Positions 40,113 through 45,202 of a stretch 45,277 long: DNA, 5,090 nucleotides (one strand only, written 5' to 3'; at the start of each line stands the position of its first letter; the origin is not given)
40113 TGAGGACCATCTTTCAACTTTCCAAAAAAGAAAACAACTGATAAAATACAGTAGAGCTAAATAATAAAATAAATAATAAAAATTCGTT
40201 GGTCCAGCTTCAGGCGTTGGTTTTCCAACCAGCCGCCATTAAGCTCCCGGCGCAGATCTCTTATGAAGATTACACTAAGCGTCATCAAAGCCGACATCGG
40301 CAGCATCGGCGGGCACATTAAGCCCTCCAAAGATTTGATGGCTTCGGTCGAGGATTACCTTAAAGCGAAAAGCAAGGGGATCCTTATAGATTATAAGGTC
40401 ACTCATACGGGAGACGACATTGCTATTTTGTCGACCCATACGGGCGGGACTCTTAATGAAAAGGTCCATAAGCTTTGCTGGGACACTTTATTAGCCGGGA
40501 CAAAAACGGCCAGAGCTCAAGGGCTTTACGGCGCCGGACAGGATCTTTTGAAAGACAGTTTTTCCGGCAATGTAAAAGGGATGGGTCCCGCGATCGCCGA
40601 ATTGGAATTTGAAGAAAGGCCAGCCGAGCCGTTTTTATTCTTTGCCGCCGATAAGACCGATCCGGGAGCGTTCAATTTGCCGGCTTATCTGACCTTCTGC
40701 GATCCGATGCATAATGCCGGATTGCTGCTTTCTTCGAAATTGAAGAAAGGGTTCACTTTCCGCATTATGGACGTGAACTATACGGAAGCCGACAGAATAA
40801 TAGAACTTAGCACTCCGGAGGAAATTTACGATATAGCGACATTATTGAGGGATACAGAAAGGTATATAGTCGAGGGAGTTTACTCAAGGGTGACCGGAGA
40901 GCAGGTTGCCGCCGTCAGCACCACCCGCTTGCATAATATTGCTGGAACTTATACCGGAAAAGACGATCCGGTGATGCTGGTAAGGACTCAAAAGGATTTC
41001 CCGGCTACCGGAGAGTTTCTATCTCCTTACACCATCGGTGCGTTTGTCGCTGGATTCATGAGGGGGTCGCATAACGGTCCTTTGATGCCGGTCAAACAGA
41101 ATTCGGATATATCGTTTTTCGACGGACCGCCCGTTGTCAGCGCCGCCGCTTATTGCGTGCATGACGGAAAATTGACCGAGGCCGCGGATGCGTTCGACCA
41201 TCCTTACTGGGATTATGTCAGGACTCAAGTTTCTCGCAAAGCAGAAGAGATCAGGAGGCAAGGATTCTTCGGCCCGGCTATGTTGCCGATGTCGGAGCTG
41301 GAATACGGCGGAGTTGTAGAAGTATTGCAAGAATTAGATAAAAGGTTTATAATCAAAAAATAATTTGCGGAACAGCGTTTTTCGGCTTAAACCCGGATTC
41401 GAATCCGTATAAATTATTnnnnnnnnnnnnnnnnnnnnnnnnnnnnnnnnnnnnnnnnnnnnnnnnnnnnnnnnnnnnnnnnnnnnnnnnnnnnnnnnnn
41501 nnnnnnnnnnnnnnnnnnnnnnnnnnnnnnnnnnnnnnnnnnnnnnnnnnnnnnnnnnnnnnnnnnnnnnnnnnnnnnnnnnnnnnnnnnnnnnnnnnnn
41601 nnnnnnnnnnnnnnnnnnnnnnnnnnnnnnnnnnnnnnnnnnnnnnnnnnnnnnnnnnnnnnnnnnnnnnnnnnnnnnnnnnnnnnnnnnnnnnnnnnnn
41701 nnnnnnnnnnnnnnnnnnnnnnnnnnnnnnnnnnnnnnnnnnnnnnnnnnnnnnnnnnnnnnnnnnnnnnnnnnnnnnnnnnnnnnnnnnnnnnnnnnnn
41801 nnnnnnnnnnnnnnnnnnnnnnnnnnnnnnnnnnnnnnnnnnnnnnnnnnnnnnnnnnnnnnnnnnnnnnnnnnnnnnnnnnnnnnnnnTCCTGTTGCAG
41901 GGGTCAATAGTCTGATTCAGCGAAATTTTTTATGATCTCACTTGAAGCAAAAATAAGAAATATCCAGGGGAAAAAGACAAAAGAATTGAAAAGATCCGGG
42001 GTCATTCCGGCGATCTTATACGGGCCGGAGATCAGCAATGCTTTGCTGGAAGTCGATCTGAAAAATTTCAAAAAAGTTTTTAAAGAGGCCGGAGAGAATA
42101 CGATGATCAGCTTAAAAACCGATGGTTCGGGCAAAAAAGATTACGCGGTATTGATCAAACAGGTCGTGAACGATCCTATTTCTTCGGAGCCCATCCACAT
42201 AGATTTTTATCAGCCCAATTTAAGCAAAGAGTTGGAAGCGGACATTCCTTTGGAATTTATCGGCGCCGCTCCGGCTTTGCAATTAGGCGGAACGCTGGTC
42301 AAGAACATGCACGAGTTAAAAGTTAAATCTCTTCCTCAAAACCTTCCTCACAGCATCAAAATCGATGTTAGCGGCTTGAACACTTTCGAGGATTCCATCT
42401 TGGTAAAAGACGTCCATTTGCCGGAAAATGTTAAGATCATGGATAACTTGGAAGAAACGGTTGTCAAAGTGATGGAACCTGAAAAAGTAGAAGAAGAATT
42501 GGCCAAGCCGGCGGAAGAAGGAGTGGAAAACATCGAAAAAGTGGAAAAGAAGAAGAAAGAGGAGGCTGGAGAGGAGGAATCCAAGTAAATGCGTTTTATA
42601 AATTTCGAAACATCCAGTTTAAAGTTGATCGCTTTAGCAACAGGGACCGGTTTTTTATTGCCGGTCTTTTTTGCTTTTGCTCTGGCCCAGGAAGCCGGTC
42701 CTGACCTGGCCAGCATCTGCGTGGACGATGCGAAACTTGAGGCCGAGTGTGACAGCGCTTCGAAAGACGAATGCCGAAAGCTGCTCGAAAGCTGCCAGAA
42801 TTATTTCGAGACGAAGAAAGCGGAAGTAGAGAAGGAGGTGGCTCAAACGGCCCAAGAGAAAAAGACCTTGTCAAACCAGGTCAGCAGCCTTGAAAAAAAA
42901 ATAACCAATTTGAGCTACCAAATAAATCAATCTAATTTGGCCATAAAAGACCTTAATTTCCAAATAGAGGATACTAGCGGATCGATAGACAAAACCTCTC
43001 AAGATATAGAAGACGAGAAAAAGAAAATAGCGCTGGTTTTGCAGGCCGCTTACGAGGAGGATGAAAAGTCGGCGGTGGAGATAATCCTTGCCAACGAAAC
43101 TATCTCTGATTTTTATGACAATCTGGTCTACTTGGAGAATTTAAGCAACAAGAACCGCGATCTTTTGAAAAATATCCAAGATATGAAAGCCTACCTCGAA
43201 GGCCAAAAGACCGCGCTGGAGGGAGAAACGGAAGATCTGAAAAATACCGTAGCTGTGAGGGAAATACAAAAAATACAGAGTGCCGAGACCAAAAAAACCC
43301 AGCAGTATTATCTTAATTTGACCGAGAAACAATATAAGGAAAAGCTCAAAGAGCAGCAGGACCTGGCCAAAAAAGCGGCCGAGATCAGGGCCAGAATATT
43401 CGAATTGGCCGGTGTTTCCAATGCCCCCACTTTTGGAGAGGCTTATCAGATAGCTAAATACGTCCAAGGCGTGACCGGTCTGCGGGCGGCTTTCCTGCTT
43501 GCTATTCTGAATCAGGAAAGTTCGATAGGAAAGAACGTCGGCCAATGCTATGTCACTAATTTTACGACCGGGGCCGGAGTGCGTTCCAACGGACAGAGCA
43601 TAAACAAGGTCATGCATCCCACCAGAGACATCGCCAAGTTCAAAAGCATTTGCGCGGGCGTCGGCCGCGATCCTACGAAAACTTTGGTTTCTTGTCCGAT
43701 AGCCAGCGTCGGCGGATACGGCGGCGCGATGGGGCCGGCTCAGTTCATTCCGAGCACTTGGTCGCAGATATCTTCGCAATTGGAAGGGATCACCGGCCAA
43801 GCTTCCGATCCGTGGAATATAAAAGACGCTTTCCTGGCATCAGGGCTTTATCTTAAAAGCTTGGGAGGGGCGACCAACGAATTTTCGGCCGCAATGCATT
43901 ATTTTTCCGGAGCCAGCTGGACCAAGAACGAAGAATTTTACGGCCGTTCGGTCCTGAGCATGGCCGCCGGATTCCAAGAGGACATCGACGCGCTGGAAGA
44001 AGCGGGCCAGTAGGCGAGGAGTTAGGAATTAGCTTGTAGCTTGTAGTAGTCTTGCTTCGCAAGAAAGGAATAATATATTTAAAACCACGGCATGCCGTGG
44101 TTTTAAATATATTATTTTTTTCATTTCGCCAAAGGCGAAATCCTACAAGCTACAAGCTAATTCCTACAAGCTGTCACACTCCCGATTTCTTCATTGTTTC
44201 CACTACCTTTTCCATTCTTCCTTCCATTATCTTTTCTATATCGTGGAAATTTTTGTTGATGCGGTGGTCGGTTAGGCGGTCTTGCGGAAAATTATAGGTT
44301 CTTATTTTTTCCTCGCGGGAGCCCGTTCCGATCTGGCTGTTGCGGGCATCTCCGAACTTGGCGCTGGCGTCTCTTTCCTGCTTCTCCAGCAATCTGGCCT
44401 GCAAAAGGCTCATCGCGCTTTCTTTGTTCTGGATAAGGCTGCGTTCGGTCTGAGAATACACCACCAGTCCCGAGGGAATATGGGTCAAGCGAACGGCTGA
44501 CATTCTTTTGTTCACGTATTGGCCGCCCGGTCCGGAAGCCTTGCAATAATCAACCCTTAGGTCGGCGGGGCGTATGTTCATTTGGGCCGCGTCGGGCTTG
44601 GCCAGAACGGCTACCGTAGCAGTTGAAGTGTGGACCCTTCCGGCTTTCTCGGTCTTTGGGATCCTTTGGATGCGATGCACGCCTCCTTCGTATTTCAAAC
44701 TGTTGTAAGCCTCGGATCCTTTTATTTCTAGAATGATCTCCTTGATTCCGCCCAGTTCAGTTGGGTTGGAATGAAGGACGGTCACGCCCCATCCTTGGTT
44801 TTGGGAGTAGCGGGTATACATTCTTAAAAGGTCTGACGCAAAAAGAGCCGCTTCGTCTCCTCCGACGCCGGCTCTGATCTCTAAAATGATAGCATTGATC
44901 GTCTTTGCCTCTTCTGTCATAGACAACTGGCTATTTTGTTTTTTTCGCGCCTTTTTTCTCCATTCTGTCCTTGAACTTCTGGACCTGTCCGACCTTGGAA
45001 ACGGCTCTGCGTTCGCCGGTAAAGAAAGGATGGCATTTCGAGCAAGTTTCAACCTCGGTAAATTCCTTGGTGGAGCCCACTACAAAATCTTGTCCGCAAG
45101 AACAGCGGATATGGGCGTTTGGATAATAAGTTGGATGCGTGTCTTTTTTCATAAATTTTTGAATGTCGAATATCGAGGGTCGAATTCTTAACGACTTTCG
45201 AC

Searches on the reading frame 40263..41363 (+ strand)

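Call 66: search_protein_families(library=pfam, proteins=[window:40263-41363:+], max_evalue=0.0001)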
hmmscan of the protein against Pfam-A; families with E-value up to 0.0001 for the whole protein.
window:40263-41363:+ (366 aa): 1 family
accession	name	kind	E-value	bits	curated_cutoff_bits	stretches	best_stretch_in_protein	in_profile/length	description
PF01950.21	FBPase_3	-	4.1e-158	526.7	25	1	2-362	1-360/361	Fructose-1,6-bisphosphatase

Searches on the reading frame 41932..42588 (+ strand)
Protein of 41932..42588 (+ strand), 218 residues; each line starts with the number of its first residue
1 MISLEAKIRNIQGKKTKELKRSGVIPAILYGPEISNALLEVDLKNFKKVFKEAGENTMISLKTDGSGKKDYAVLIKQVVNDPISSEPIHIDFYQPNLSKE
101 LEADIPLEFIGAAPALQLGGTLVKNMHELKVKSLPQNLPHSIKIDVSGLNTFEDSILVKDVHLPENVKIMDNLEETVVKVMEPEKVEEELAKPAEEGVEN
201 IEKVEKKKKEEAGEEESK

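Call 66: search_protein_families(library=pfam, proteins=[window:41932-42588:+], max_evalue=0.0001)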
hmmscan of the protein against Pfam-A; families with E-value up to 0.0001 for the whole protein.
window:41932-42588:+ (218 aa): 2 families
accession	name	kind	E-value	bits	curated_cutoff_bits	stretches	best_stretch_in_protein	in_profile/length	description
PF14693.11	Ribosomal_TL5_C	-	8.5e-23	81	27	1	101-183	2-83/84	Ribosomal protein TL5, C-terminal domain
PF01386.24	Ribosomal_L25p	-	7.8e-19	68.4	23.6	1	4-92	1-82/82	Ribosomal L25p family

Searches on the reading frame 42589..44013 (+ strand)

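Call 66: search_protein_families(library=pfam, proteins=[window:42589-44013:+], max_evalue=0.0001)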
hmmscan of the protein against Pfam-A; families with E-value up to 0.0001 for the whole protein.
window:42589-44013:+ (474 aa): 1 family
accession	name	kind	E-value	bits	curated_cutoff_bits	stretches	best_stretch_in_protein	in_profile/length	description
PF13406.11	SLT_2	-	3.5e-07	30.2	24.3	1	246-426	33-200/292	Transglycosylase SLT domain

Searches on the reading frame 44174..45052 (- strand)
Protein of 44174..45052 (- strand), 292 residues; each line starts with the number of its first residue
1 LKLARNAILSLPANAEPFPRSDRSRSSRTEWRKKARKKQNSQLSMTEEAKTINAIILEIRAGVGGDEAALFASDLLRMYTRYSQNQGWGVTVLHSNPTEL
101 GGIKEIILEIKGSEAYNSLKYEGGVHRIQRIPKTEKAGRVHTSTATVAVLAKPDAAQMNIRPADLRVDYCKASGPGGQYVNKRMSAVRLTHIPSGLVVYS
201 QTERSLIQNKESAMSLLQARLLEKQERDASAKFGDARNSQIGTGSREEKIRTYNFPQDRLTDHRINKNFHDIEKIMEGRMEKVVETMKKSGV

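Call 66: search_protein_families(library=pfam, proteins=[window:44174-45052:-], max_evalue=0.0001)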
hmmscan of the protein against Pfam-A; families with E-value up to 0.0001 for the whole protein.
window:44174-45052:- (292 aa): 2 families
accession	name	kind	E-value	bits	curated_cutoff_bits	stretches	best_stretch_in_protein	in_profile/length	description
PF03462.23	PCRF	-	1.8e-46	158.9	24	1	35-147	83-194/194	PCRF domain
PF00472.26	RF-1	-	2.2e-35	121.5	35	1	157-264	4-116/116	RF-1 domain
